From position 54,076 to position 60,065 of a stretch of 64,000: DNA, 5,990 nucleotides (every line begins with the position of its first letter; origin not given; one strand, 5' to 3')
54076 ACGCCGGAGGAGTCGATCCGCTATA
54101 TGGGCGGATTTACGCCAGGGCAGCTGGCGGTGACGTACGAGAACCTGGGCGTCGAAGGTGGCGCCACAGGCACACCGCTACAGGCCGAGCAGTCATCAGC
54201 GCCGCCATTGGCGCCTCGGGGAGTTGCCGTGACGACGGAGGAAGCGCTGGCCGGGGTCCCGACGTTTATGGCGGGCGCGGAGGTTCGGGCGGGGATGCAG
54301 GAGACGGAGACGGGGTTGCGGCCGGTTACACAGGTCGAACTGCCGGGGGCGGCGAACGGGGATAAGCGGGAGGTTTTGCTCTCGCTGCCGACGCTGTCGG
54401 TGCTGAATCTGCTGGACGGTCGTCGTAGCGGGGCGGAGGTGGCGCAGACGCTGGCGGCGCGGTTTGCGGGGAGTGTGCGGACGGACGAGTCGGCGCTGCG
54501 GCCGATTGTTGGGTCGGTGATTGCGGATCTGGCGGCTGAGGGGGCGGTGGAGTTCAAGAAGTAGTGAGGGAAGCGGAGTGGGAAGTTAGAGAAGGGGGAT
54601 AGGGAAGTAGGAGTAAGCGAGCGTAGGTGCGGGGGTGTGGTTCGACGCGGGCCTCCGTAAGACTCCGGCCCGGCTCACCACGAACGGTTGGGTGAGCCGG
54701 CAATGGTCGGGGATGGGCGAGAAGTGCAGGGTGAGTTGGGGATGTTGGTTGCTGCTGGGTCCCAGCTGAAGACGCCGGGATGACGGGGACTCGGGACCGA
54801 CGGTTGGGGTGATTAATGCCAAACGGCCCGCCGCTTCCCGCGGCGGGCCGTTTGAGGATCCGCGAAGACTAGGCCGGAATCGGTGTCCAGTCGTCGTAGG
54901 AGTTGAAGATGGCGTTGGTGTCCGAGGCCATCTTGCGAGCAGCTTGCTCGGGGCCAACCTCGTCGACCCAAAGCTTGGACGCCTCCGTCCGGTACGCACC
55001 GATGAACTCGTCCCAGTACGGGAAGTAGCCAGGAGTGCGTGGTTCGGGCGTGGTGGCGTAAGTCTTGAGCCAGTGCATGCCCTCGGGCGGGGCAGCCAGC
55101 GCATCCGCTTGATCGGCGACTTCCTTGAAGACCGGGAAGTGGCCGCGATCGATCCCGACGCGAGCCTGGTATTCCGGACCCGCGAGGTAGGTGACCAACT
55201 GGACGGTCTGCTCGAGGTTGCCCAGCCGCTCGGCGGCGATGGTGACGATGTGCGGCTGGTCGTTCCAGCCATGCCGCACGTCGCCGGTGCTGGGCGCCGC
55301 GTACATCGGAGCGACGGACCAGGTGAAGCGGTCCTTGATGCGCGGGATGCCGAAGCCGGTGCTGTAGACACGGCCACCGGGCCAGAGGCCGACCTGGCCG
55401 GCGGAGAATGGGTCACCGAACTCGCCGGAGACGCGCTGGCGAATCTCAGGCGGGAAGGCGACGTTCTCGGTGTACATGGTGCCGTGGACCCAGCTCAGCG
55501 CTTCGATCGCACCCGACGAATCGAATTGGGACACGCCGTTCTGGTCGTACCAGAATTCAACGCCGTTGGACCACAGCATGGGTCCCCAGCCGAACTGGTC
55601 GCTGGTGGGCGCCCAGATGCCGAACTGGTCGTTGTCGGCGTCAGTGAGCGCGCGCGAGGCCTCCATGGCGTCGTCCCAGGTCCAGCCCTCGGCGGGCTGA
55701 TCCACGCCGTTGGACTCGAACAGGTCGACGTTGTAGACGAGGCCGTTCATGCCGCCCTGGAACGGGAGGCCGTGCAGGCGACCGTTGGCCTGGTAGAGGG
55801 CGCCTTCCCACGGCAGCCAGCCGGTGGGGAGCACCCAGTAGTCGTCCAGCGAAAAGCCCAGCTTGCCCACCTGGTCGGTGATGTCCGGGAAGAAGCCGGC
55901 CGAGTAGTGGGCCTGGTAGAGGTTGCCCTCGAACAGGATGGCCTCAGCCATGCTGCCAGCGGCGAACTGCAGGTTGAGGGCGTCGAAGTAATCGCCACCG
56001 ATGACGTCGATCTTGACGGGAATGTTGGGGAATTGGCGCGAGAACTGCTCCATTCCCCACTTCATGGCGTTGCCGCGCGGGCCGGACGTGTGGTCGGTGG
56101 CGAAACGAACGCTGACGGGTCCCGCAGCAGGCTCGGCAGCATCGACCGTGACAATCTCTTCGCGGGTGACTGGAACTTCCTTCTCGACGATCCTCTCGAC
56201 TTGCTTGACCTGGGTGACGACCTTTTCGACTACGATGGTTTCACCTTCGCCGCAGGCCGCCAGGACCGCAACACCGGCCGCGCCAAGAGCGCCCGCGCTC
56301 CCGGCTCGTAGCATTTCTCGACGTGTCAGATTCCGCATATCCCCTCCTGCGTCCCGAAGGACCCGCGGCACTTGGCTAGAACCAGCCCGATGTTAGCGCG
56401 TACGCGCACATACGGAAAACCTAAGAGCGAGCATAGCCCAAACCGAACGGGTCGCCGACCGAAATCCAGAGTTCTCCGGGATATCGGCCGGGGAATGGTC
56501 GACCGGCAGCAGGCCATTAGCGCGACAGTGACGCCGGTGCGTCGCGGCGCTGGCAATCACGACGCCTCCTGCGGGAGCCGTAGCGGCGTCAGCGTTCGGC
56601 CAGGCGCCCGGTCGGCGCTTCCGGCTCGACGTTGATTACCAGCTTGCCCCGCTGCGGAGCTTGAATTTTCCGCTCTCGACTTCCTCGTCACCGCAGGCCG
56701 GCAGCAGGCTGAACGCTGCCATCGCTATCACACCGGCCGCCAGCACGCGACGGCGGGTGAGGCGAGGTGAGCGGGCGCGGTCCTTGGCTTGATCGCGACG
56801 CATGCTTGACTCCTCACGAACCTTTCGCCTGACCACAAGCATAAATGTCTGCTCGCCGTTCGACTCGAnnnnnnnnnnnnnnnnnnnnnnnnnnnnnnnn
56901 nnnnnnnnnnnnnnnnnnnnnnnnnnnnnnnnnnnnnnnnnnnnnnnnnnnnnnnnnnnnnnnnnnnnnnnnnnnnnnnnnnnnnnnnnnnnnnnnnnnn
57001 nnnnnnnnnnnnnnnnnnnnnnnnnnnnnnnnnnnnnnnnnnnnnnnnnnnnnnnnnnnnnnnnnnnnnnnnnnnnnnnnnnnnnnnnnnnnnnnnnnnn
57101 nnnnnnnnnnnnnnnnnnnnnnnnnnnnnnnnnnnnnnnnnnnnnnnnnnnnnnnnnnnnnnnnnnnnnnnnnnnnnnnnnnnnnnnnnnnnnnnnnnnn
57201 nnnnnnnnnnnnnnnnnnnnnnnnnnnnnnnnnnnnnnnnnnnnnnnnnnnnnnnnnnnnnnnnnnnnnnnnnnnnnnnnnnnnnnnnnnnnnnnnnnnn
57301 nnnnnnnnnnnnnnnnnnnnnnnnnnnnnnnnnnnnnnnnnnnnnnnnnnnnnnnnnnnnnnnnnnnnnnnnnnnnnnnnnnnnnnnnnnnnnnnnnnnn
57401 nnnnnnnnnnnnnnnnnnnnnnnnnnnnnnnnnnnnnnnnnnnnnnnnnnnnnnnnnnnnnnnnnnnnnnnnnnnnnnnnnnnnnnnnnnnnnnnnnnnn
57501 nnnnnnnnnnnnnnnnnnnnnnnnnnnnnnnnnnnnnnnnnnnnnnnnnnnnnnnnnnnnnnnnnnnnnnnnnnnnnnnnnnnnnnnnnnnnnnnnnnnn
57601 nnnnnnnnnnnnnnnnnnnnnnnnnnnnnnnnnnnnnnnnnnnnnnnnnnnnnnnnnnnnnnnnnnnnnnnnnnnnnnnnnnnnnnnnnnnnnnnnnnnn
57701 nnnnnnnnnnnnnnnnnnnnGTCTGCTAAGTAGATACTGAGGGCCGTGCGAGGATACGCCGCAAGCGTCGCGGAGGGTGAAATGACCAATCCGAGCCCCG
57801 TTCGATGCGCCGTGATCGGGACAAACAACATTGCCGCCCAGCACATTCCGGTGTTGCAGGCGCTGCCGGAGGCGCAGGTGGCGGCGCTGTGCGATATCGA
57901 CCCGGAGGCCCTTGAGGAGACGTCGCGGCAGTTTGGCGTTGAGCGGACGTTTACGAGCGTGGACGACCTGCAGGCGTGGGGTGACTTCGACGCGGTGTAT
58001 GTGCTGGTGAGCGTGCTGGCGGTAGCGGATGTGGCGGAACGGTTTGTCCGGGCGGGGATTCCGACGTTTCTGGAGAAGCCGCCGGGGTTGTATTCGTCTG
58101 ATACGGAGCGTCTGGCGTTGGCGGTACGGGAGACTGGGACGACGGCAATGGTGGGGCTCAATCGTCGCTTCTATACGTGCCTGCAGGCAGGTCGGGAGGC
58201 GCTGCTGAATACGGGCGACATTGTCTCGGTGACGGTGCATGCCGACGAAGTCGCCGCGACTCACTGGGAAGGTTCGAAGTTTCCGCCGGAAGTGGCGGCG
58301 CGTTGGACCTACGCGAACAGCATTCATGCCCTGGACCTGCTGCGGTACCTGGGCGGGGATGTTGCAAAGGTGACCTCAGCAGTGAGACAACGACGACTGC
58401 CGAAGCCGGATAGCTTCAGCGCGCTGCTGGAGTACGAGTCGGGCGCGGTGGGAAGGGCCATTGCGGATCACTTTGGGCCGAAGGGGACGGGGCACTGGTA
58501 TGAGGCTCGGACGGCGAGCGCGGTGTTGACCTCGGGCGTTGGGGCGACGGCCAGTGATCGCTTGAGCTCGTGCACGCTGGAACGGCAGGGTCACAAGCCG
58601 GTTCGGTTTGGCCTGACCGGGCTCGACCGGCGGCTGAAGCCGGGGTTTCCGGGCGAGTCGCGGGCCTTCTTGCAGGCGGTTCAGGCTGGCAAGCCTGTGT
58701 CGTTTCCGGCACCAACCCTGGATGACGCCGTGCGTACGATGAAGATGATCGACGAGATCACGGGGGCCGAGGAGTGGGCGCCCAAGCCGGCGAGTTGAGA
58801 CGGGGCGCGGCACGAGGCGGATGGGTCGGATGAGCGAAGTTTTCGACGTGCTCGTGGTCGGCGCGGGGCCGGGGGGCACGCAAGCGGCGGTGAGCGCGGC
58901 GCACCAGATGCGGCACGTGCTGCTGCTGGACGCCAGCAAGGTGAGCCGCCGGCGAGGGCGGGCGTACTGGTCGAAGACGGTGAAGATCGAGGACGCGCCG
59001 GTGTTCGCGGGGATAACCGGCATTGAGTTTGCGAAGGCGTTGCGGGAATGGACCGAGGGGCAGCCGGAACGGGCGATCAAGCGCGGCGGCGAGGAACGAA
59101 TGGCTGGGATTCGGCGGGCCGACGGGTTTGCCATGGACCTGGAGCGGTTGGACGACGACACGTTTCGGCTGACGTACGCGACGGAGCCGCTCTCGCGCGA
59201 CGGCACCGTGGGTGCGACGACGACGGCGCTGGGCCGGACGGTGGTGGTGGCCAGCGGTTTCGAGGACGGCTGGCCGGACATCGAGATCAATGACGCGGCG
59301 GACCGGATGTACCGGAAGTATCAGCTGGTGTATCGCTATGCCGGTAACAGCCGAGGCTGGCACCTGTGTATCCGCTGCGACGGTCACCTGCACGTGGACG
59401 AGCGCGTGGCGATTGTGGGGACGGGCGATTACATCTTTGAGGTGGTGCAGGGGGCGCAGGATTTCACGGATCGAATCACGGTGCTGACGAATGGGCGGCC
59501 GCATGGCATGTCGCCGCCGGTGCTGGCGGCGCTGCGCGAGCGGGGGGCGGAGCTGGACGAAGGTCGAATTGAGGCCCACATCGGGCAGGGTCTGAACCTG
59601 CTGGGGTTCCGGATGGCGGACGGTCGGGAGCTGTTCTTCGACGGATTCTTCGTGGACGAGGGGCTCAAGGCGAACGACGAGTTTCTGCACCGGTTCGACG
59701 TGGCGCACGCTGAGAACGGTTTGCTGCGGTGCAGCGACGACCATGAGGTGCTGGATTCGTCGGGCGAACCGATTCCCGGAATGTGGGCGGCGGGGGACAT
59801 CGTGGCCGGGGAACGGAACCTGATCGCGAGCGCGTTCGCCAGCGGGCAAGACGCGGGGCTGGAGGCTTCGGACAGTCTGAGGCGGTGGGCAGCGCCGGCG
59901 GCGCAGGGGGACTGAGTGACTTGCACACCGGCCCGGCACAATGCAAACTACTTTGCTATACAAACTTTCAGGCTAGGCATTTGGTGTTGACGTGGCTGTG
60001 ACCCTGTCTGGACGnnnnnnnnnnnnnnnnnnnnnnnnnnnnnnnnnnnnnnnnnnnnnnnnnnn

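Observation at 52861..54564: Flavin-dependent halogenase with an unusual C-terminal extension, not embedded in an obvious biosynthetic cluster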

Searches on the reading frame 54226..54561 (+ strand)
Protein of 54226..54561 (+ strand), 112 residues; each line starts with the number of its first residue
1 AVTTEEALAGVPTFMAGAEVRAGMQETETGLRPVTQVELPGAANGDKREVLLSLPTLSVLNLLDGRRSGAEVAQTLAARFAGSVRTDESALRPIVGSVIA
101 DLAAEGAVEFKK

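Call 23: search_protein_families(library=pfam, alignment_id=A3, max_evalue=1)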
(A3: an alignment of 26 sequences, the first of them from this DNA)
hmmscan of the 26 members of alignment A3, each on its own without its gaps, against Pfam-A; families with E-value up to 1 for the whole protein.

A. member 1, seq(112 aa): 2 families
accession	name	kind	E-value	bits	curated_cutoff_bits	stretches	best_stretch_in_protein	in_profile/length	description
PF05402.18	PqqD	-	0.013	16.2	23.4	1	59-107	22-66/67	Coenzyme PQQ synthesis protein D (PqqD)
PF19895.4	DUF6368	-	0.17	12.4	25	1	26-65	74-113/184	Family of unknown function (DUF6368)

B. families by the number of members that match (of 26 scanned): 5 families
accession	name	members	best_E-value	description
PF05402.18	PqqD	18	0.00045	Coenzyme PQQ synthesis protein D (PqqD)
PF21475.2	PaaA-like_N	10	0.001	PaaA-like, N-terminal domain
PF21782.3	PKMT_2nd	6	0.0076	PKMT, C-terminal winged helix domain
PF04368.18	DUF507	1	0.032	Protein of unknown function (DUF507)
PF19895.4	DUF6368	1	0.17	Family of unknown function (DUF6368)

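Call 24: search_solved_structures(query=A3, max_evalue=10, show_alignments=3)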
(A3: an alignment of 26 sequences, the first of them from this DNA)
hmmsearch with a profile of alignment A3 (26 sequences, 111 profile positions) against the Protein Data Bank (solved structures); distinct sequences matched with E-value up to 10: 12.
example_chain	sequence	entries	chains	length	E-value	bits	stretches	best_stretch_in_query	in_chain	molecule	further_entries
8hkr_A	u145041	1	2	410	6.9e-05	25.8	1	53-109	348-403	Protein lysine methyltransferase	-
5sxy_A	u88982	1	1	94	0.0002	24.3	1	45-109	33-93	Bifunctional coenzyme PQQ synthesis protein C/D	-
3g2b_A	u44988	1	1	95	0.0012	21.8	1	47-107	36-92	Coenzyme PQQ synthesis protein D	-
5vrd_D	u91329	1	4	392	0.0035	20.4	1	46-109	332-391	Bifunctional coenzyme PQQ synthesis protein C/D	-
9x1l_G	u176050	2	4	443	0.35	13.9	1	61-102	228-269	5'-3' nuclease, encoded next to Rad50 and Mre11 homologs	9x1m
9x1n_G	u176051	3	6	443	0.35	13.9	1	61-102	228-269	5'-3' nuclease, encoded next to Rad50 and Mre11 homologs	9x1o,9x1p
7bqq_A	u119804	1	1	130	0.43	13.6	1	66-105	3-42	Gogy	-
5doo_A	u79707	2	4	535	0.82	12.7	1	52-87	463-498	protein lysine methyltransferase 2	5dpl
7sza_A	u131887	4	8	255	1.1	12.4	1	60-108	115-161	EKC/KEOPS complex subunit TP53RK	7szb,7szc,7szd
6wqx_C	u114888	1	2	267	1.1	12.2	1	60-108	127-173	EKC/KEOPS complex subunit TP53RK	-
9fl9_B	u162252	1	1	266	1.2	12.2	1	60-108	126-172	EKC/KEOPS complex subunit TP53RK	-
5ff5_A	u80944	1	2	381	1.7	11.7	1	57-81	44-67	PaaA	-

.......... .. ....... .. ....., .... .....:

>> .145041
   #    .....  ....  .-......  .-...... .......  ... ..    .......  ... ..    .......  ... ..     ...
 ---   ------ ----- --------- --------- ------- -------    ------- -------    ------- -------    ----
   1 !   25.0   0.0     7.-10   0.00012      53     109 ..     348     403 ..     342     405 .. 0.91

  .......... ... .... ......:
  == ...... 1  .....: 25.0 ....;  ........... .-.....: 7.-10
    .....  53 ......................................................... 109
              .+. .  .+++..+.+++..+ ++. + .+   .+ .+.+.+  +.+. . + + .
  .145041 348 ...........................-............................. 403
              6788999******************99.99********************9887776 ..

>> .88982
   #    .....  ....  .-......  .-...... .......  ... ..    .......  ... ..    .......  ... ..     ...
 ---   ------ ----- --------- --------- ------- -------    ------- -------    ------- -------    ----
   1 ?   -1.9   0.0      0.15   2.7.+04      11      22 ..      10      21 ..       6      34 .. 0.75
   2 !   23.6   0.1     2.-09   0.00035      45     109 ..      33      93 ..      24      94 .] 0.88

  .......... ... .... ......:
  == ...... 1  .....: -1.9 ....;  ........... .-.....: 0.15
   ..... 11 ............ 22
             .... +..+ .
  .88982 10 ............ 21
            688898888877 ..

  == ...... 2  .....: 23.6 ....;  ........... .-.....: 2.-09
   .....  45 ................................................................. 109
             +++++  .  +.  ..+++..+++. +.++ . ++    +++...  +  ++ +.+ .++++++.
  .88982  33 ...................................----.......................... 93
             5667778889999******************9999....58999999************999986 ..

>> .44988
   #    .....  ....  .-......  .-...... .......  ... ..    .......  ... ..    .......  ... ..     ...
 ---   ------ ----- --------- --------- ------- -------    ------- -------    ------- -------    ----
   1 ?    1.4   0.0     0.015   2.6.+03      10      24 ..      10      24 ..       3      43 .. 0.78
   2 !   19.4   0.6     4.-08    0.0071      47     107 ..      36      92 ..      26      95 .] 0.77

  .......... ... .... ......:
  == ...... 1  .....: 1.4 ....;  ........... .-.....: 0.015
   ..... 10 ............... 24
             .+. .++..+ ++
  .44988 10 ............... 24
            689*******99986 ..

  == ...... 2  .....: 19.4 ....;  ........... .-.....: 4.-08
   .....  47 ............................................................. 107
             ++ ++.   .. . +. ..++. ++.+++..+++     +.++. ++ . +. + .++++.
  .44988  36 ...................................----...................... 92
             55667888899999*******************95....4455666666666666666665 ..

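Call 44: predict_structure(alignment_id=A3)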
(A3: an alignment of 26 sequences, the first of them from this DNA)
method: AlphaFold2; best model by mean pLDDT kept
length: 112 residues; sequences in the alignment: 26
mean_pLDDT: 93.4   pTM: 0.85
mean pLDDT of the five models: 93.4, 92.7, 92.4, 92.3, 92.2
residues with pLDDT >= 90: 96; 70-90: 14; 50-70: 2; < 50: 0
segments of 3 or more residues with pLDDT < 50: none
pLDDT, mean of each block of 10 residues (from residue 1): 96 96 96 96 86 96 97 95 79 97 96 82
secondary structure, 60 per line:
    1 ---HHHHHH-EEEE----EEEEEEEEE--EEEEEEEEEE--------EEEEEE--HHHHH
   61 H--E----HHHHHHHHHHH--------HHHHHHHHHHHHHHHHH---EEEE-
elements in order: H4-9 E11-14 E19-27 E30-39 E48-53 H56-61 H69-79 H88-104 E108-111

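Call 66: search_protein_representatives(alignment_id=A3)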
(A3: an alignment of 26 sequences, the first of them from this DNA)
Query: 26 sequences, 111 profile positions. Proteins with E-value up to 0.001 (for the whole library): 38; up to 1e-10: 13; up to 1e-30: 0. The best 38 are listed.
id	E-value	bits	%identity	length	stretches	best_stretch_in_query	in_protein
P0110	8.3e-29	115.8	-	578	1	2-110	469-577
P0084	5.5e-27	109.9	-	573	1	2-110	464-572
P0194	8.4e-27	109.3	-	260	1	5-110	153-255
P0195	1.3e-25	105.5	-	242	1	2-110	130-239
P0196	2.6e-25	104.5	-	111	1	9-110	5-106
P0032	1.8e-24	101.8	-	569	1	3-110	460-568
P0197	1.6e-22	95.5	-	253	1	3-110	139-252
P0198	4.6e-21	90.9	-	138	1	11-110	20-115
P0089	3.6e-20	88.0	-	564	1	4-110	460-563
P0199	1.4e-18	82.8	-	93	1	25-110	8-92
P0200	2.5e-14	69.2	-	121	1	6-81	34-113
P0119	4.9e-13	65.0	-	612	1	6-81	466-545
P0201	1.5e-12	63.5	-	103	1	34-93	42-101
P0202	1.6e-07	47.2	-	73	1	2-44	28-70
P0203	3.4e-07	46.2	-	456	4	54-86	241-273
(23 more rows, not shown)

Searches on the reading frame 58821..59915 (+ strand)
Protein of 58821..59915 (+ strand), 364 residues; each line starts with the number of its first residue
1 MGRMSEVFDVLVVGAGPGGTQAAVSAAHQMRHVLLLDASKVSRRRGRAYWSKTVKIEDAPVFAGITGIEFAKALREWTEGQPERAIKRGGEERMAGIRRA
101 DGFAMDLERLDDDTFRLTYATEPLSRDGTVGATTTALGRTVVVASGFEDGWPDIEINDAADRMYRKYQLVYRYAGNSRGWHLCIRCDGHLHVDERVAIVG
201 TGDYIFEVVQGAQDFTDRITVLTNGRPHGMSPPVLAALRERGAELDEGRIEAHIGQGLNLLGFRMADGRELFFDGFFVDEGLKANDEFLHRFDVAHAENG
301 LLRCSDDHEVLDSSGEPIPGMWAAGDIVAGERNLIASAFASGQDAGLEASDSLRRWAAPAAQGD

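Call 55: search_protein_families(library=pfam, proteins=[window:58821-59915:+], max_evalue=0.001)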
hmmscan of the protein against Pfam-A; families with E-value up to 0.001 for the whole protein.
window:58821-59915:+ (364 aa): 4 families
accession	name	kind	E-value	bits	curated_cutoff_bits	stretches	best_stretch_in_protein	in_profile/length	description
PF07992.20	Pyr_redox_2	-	2.1e-13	50.8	26.1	1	8-342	1-291/291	Pyridine nucleotide-disulphide oxidoreductase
PF00890.30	FAD_binding_2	-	1.3e-06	28.3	20.4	0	9-51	1-41/414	FAD binding domain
PF12831.13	FAD_oxidored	-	1.2e-05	25.2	27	1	9-40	1-32/416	FAD dependent oxidoreductase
PF03486.20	HI0933_like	-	0.00041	20.3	50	1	9-41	2-34/244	HI0933-like protein Rossmann domain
